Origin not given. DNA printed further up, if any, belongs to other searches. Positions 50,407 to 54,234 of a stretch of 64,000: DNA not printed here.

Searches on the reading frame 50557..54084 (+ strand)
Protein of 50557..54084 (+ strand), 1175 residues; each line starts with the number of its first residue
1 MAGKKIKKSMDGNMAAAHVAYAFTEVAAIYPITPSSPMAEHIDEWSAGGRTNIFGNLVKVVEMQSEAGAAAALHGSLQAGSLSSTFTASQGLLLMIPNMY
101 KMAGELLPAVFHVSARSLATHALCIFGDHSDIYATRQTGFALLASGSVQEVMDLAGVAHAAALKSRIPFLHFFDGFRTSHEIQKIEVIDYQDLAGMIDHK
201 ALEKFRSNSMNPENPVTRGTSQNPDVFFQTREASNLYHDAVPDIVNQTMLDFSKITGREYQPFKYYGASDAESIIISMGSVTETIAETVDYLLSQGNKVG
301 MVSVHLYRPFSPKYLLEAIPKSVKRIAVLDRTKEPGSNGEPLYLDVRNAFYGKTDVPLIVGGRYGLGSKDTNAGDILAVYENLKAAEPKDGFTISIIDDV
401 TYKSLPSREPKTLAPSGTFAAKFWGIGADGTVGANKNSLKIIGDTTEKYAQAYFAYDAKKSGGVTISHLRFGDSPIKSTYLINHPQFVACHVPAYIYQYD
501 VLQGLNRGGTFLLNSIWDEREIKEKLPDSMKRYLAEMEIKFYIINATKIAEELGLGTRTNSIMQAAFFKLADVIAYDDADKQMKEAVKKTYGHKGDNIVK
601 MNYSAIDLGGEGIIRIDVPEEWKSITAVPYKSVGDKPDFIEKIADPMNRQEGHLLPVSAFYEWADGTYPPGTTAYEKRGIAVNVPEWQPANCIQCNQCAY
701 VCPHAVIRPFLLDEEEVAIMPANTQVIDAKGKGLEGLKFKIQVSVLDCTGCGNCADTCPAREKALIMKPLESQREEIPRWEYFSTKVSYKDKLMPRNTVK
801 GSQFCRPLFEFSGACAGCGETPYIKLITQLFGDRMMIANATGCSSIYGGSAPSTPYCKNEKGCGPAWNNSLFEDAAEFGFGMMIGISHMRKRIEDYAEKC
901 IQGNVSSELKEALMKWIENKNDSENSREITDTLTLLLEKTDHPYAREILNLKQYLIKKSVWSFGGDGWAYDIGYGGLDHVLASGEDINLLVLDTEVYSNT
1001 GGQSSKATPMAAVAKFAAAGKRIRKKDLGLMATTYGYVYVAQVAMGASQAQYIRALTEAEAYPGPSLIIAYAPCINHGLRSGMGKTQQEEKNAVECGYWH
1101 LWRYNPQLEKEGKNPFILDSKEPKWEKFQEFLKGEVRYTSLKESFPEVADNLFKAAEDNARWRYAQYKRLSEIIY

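Call 48: search_protein_families(library=pfam, proteins=[window:50557-54084:+], max_evalue=0.00001)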
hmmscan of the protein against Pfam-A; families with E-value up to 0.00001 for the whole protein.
window:50557-54084:+ (1175 aa): 11 families
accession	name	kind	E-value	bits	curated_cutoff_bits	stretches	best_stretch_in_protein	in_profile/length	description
PF01855.24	POR_N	-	2.3e-78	263.6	27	1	19-249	2-230/231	Pyruvate flavodoxin/ferredoxin oxidoreductase, thiamine diP-bdg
PF01558.24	POR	-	1.3e-29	104.1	27.4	1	427-609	1-171/173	Pyruvate ferredoxin/flavodoxin oxidoreductase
PF10371.14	EKR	-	3.7e-20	71.9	27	1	632-681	8-55/55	Domain of unknown function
PF17147.9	PFOR_II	-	6.7e-16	58.9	27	1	271-362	1-88/102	Pyruvate:ferredoxin oxidoreductase core domain II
PF12838.12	Fer4_7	-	1.4e-09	38.7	27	1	691-760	1-50/52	4Fe-4S dicluster domain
PF02775.26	TPP_enzyme_C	-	2e-08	34.6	21.9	1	957-1069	46-150/151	Thiamine pyrophosphate enzyme, C-terminal TPP binding domain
PF13237.11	Fer4_10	-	5.5e-08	33.1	25.5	1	689-759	6-53/53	4Fe-4S dicluster domain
PF12837.12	Fer4_6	-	5.8e-08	32.8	25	1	684-707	1-24/24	4Fe-4S binding domain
PF13484.11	Fer4_16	-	2.2e-07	32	30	1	691-760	1-65/66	4Fe-4S double cluster binding domain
PF13183.11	Fer4_8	-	3.4e-07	31.1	27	1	691-760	4-66/68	4Fe-4S dicluster domain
PF13187.11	Fer4_9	-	4.1e-06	27.2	27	1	691-760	1-49/52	4Fe-4S dicluster domain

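Call 49: find_homologous_proteins(query=window:50557-54084:+, max_evalue=1e-100)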
Query window:50557-54084:+ (1175 aa): 8000 proteins with E <= 1e-100 among 8000 candidates; the best 120 are listed.
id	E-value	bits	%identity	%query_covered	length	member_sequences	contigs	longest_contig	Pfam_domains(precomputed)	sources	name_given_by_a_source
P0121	0.0e+0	2731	100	100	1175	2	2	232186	PF01855.25,PF22338.2,PF12837.13,PF13484.12,PF12838.13,PF13534.12,PF01558.26,PF02775.27,PF10371.15,PF00037.33,PF17147.10,PF13237.12,PF13183.12,PF13187.12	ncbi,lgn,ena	-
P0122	0.0e+0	2066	73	100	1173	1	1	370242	PF14697.12,PF01855.25,PF22338.2,PF12837.13,PF13484.12,PF12838.13,PF13534.12,PF01558.26,PF02775.27,PF10371.15,PF12797.13,PF00037.33,PF17147.10,PF13237.12,PF13183.12,PF13187.12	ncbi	-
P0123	0.0e+0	2060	73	100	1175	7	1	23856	PF14697.12,PF01855.25,PF22338.2,PF12837.13,PF13484.12,PF12838.13,PF13534.12,PF01558.26,PF02775.27,PF10371.15,PF12797.13,PF00037.33,PF17147.10,PF13237.12,PF13183.12,PF13187.12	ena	-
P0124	0.0e+0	2056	73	100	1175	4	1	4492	PF14697.12,PF01855.25,PF12837.13,PF13484.12,PF12838.13,PF13534.12,PF01558.26,PF02775.27,PF10371.15,PF12797.13,PF00037.33,PF17147.10,PF13237.12,PF13183.12,PF13187.12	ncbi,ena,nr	ncbi:MAG TPA: pyruvate:ferredoxin (flavodoxin) oxidoreductase [Spirochaetota bacterium]|nr:pyruvate:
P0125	0.0e+0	2020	72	100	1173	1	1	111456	PF14697.12,PF01855.25,PF22338.2,PF12837.13,PF13484.12,PF12838.13,PF01558.26,PF02775.27,PF10371.15,PF12797.13,PF00037.33,PF17147.10,PF13237.12,PF13183.12,PF13187.12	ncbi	-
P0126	0.0e+0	2020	72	100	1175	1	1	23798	PF14697.12,PF01855.25,PF22338.2,PF12837.13,PF13484.12,PF12838.13,PF01558.26,PF02775.27,PF10371.15,PF12797.13,PF00037.33,PF17147.10,PF13237.12,PF13183.12,PF13187.12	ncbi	-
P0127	0.0e+0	2013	72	99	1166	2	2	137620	PF14697.12,PF01855.25,PF22338.2,PF12837.13,PF13484.12,PF12838.13,PF13534.12,PF01558.26,PF02775.27,PF10371.15,PF12797.13,PF00037.33,PF17147.10,PF13237.12,PF13183.12,PF13187.12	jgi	-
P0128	0.0e+0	2012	72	100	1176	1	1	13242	PF14697.12,PF01855.25,PF22338.2,PF12837.13,PF13484.12,PF12838.13,PF01558.26,PF02775.27,PF10371.15,PF12797.13,PF00037.33,PF17147.10,PF13237.12,PF13183.12,PF13187.12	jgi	jgi:pyruvate-ferredoxin/flavodoxin oxidoreductase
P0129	0.0e+0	2007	72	100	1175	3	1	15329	PF14697.12,PF01855.25,PF12837.13,PF13484.12,PF12838.13,PF13534.12,PF01558.26,PF02775.27,PF10371.15,PF12797.13,PF00037.33,PF17147.10,PF13237.12,PF13183.12,PF13187.12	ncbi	-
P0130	0.0e+0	2006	72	100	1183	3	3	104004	PF14697.12,PF01855.25,PF12837.13,PF13484.12,PF12838.13,PF01558.26,PF02775.27,PF10371.15,PF12797.13,PF00037.33,PF17147.10,PF13237.12,PF13183.12,PF13187.12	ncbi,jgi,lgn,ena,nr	ncbi:MAG TPA: pyruvate:ferredoxin (flavodoxin) oxidoreductase [Spirochaetota bacterium]|nr:pyruvate:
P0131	0.0e+0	2005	72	99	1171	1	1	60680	PF14697.12,PF01855.25,PF22338.2,PF12837.13,PF13484.12,PF12838.13,PF01558.26,PF02775.27,PF10371.15,PF12797.13,PF00037.33,PF17147.10,PF13237.12,PF13183.12,PF13187.12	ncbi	-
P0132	0.0e+0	2005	72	100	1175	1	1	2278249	PF14697.12,PF01855.25,PF22338.2,PF12837.13,PF13484.12,PF12838.13,PF01558.26,PF02775.27,PF10371.15,PF12797.13,PF00037.33,PF17147.10,PF13237.12,PF13183.12,PF13187.12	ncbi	-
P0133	0.0e+0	2004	72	100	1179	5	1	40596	PF14697.12,PF01855.25,PF22338.2,PF12837.13,PF13484.12,PF12838.13,PF01558.26,PF02775.27,PF10371.15,PF12797.13,PF00037.33,PF17147.10,PF13237.12,PF13183.12,PF13187.12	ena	-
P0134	0.0e+0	2003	72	99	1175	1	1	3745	PF01855.25,PF22338.2,PF12837.13,PF13484.12,PF12838.13,PF13534.12,PF01558.26,PF02775.27,PF10371.15,PF12797.13,PF00037.33,PF17147.10,PF13237.12,PF13183.12,PF13187.12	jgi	jgi:pyruvate-ferredoxin/flavodoxin oxidoreductase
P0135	0.0e+0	2003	72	99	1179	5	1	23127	PF14697.12,PF01855.25,PF22338.2,PF12837.13,PF13484.12,PF12838.13,PF13534.12,PF01558.26,PF02775.27,PF10371.15,PF12797.13,PF00037.33,PF17147.10,PF13237.12,PF13183.12,PF13187.12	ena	-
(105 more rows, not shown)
